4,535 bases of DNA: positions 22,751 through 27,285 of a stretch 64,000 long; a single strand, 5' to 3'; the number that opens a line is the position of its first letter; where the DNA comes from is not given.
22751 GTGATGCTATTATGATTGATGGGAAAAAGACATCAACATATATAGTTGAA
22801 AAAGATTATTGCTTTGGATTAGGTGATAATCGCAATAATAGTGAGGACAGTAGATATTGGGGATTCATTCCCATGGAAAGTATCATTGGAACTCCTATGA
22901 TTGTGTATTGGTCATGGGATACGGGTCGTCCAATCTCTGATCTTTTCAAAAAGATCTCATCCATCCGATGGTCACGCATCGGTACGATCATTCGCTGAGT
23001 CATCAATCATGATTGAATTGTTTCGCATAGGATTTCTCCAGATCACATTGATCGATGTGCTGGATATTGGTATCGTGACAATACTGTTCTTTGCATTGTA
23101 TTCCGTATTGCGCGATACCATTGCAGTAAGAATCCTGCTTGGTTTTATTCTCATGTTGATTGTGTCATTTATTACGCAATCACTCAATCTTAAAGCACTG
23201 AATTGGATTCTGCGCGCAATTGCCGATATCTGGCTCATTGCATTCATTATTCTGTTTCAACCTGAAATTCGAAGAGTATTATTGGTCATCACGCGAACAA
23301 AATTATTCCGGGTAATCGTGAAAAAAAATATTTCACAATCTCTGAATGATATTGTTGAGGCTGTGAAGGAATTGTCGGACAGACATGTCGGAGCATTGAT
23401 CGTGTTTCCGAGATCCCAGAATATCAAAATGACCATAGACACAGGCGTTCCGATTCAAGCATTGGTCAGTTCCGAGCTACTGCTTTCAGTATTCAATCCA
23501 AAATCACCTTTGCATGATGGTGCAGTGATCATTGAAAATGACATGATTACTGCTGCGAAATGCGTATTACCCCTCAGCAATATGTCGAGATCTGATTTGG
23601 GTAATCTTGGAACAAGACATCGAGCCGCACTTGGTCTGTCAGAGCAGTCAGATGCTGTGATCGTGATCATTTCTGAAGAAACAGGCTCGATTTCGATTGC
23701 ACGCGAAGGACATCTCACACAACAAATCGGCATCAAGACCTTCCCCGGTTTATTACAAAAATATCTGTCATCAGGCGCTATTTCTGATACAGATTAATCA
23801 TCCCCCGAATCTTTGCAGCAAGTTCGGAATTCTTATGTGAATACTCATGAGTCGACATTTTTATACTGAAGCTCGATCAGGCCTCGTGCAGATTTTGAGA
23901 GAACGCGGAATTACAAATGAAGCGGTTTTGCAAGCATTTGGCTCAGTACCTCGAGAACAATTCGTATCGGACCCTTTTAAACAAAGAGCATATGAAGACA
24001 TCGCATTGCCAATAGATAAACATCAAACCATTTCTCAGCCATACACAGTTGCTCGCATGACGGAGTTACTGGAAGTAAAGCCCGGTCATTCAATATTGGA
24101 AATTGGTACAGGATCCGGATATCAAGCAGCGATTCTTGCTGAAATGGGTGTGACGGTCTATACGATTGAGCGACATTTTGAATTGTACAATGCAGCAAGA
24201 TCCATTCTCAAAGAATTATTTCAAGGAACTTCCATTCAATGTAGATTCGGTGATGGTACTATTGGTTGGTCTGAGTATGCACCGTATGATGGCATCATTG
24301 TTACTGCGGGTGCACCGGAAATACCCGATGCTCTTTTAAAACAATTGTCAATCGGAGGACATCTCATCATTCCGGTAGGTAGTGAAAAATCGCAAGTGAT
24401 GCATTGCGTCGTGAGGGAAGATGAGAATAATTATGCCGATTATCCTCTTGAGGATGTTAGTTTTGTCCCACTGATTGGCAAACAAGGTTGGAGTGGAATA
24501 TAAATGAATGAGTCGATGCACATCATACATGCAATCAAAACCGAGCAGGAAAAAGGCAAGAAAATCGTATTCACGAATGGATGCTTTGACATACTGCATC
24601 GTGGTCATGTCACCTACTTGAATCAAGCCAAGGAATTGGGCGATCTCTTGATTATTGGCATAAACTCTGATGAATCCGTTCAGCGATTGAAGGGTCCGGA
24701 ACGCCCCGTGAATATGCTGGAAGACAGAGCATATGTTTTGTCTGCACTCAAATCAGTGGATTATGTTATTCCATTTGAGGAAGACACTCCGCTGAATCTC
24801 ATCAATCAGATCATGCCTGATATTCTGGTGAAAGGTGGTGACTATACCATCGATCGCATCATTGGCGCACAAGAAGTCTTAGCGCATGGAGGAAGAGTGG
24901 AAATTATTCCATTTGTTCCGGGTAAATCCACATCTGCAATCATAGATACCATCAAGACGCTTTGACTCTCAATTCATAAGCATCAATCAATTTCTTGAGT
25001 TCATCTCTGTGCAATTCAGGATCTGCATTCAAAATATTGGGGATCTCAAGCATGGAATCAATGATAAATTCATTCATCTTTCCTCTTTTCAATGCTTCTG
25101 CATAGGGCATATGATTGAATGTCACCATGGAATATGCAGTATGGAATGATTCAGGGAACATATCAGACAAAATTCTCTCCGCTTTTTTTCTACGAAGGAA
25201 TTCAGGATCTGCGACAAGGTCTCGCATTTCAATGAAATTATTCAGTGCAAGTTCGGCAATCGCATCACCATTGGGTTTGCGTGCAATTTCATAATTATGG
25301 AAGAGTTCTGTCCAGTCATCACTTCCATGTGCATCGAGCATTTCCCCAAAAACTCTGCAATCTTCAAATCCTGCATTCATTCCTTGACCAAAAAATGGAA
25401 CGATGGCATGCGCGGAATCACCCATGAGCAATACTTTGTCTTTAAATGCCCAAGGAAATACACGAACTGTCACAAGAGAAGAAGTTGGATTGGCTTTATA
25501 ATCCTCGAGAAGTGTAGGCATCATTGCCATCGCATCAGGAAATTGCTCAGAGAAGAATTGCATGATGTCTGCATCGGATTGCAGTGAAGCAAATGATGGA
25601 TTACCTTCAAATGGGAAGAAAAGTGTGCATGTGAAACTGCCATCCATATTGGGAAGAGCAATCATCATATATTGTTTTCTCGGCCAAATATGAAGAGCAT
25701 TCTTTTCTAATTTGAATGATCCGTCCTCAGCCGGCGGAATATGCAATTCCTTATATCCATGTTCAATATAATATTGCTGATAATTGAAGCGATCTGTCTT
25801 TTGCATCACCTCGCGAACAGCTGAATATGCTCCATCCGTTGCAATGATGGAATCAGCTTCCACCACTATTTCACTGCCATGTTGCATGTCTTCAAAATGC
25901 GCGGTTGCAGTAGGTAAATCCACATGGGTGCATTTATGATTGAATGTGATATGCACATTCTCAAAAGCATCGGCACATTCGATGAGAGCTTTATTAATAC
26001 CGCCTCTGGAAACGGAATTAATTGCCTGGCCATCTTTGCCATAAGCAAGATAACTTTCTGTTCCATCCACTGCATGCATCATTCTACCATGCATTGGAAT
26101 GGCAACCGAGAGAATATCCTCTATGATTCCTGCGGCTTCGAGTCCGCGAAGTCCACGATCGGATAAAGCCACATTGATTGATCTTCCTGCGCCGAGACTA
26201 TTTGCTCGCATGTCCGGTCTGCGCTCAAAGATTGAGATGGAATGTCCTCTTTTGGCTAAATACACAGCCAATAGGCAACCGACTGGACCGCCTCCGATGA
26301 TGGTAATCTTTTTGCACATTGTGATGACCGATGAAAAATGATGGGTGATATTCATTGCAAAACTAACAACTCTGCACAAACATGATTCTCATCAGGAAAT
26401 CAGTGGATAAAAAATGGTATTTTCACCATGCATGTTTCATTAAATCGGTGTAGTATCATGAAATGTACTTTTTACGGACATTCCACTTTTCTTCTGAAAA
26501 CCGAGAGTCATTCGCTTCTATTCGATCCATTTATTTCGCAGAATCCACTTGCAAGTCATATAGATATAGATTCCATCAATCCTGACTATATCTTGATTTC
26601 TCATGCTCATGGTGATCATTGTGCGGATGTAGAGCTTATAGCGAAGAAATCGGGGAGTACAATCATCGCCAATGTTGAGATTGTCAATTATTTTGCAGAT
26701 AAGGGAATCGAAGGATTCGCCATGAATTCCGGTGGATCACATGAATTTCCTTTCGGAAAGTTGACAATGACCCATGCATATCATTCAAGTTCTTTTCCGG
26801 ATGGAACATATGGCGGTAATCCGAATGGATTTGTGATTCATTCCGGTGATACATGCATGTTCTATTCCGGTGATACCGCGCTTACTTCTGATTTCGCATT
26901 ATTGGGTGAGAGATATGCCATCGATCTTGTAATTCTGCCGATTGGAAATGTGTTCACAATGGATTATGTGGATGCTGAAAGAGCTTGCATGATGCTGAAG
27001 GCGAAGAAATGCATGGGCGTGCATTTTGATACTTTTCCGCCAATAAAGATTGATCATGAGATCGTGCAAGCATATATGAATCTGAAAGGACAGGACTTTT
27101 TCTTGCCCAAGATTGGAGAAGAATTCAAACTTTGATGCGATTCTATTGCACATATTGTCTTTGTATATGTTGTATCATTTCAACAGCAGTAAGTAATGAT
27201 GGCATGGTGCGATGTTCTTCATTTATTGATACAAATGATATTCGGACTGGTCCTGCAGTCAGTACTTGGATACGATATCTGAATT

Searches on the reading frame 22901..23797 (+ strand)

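Call 60: search_protein_families(library=pfam, proteins=[window:22901-23797:+], max_evalue=0.000001)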
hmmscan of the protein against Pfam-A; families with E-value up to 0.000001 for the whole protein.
window:22901-23797:+ (298 aa): 2 families
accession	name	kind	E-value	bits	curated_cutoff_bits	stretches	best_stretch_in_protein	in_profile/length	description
PF02457.21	DAC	-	3.4e-42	143.2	27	1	153-271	2-118/119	DisA bacterial checkpoint controller nucleotide-binding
PF19293.4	CdaA_N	-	1.6e-09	38.3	23.8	1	45-123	2-81/81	CdaA N-terminal transmembrane domain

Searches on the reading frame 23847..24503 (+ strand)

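Call 60: search_protein_families(library=pfam, proteins=[window:23847-24503:+], max_evalue=0.000001)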
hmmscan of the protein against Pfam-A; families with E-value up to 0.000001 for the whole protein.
window:23847-24503:+ (218 aa): 1 family
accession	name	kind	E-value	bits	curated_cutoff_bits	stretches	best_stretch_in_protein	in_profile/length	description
PF01135.25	PCMT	-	6.8e-63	212.7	20.3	1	11-213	4-209/210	Protein-L-isoaspartate(D-aspartate) O-methyltransferase (PCMT)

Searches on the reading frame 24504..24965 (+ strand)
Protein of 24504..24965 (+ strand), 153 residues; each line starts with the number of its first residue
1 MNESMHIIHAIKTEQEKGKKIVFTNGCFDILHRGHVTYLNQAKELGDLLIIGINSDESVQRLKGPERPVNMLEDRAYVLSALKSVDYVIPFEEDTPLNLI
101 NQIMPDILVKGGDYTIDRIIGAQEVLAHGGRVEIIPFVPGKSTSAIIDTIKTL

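Call 60: search_protein_families(library=pfam, proteins=[window:24504-24965:+], max_evalue=0.000001)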
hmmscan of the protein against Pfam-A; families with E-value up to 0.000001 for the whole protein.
window:24504-24965:+ (153 aa): 1 family
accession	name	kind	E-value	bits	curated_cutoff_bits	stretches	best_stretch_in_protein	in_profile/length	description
PF01467.32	CTP_transf_like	-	3.9e-22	79.3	21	1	23-128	1-104/133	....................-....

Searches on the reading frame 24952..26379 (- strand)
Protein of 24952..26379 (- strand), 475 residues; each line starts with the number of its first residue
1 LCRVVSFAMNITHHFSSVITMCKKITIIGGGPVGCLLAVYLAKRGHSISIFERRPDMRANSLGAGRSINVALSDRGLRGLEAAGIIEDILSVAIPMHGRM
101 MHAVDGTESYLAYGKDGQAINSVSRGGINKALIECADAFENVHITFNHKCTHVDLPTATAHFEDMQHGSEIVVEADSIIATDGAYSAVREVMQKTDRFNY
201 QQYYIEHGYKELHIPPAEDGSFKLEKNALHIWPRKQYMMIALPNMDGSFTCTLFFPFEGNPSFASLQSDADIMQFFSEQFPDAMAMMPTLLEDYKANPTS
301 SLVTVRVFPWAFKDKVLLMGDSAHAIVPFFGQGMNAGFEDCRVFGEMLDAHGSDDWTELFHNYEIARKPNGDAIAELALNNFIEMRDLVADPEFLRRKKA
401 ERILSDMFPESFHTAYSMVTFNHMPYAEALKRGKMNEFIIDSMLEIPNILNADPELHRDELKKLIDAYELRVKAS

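Call 60: search_protein_families(library=pfam, proteins=[window:24952-26379:-], max_evalue=0.000001)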
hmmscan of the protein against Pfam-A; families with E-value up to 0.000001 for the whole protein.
window:24952-26379:- (475 aa): 2 families
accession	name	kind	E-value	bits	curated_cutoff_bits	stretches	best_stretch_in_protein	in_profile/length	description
PF01494.25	FAD_binding_3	-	1.6e-24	87.2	22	1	25-375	4-346/349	FAD binding domain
PF01266.30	DAO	-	1.9e-08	34.7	27.9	1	25-73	2-52/353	FAD dependent oxidoreductase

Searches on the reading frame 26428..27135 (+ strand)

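Call 60: search_protein_families(library=pfam, proteins=[window:26428-27135:+], max_evalue=0.000001)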
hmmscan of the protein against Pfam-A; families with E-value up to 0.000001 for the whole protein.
window:26428-27135:+ (235 aa): 3 families
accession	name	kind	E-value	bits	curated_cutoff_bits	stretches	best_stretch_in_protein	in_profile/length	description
PF13483.12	Lactamase_B_3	-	6.1e-21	75.5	24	1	14-194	3-155/160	Beta-lactamase superfamily domain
PF12706.13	Lactamase_B_2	-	3.3e-18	66.5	27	1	30-200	3-200/200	Beta-lactamase superfamily domain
PF00753.33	Lactamase_B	-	3e-14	53.9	22.7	1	15-181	3-172/196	Metallo-beta-lactamase superfamily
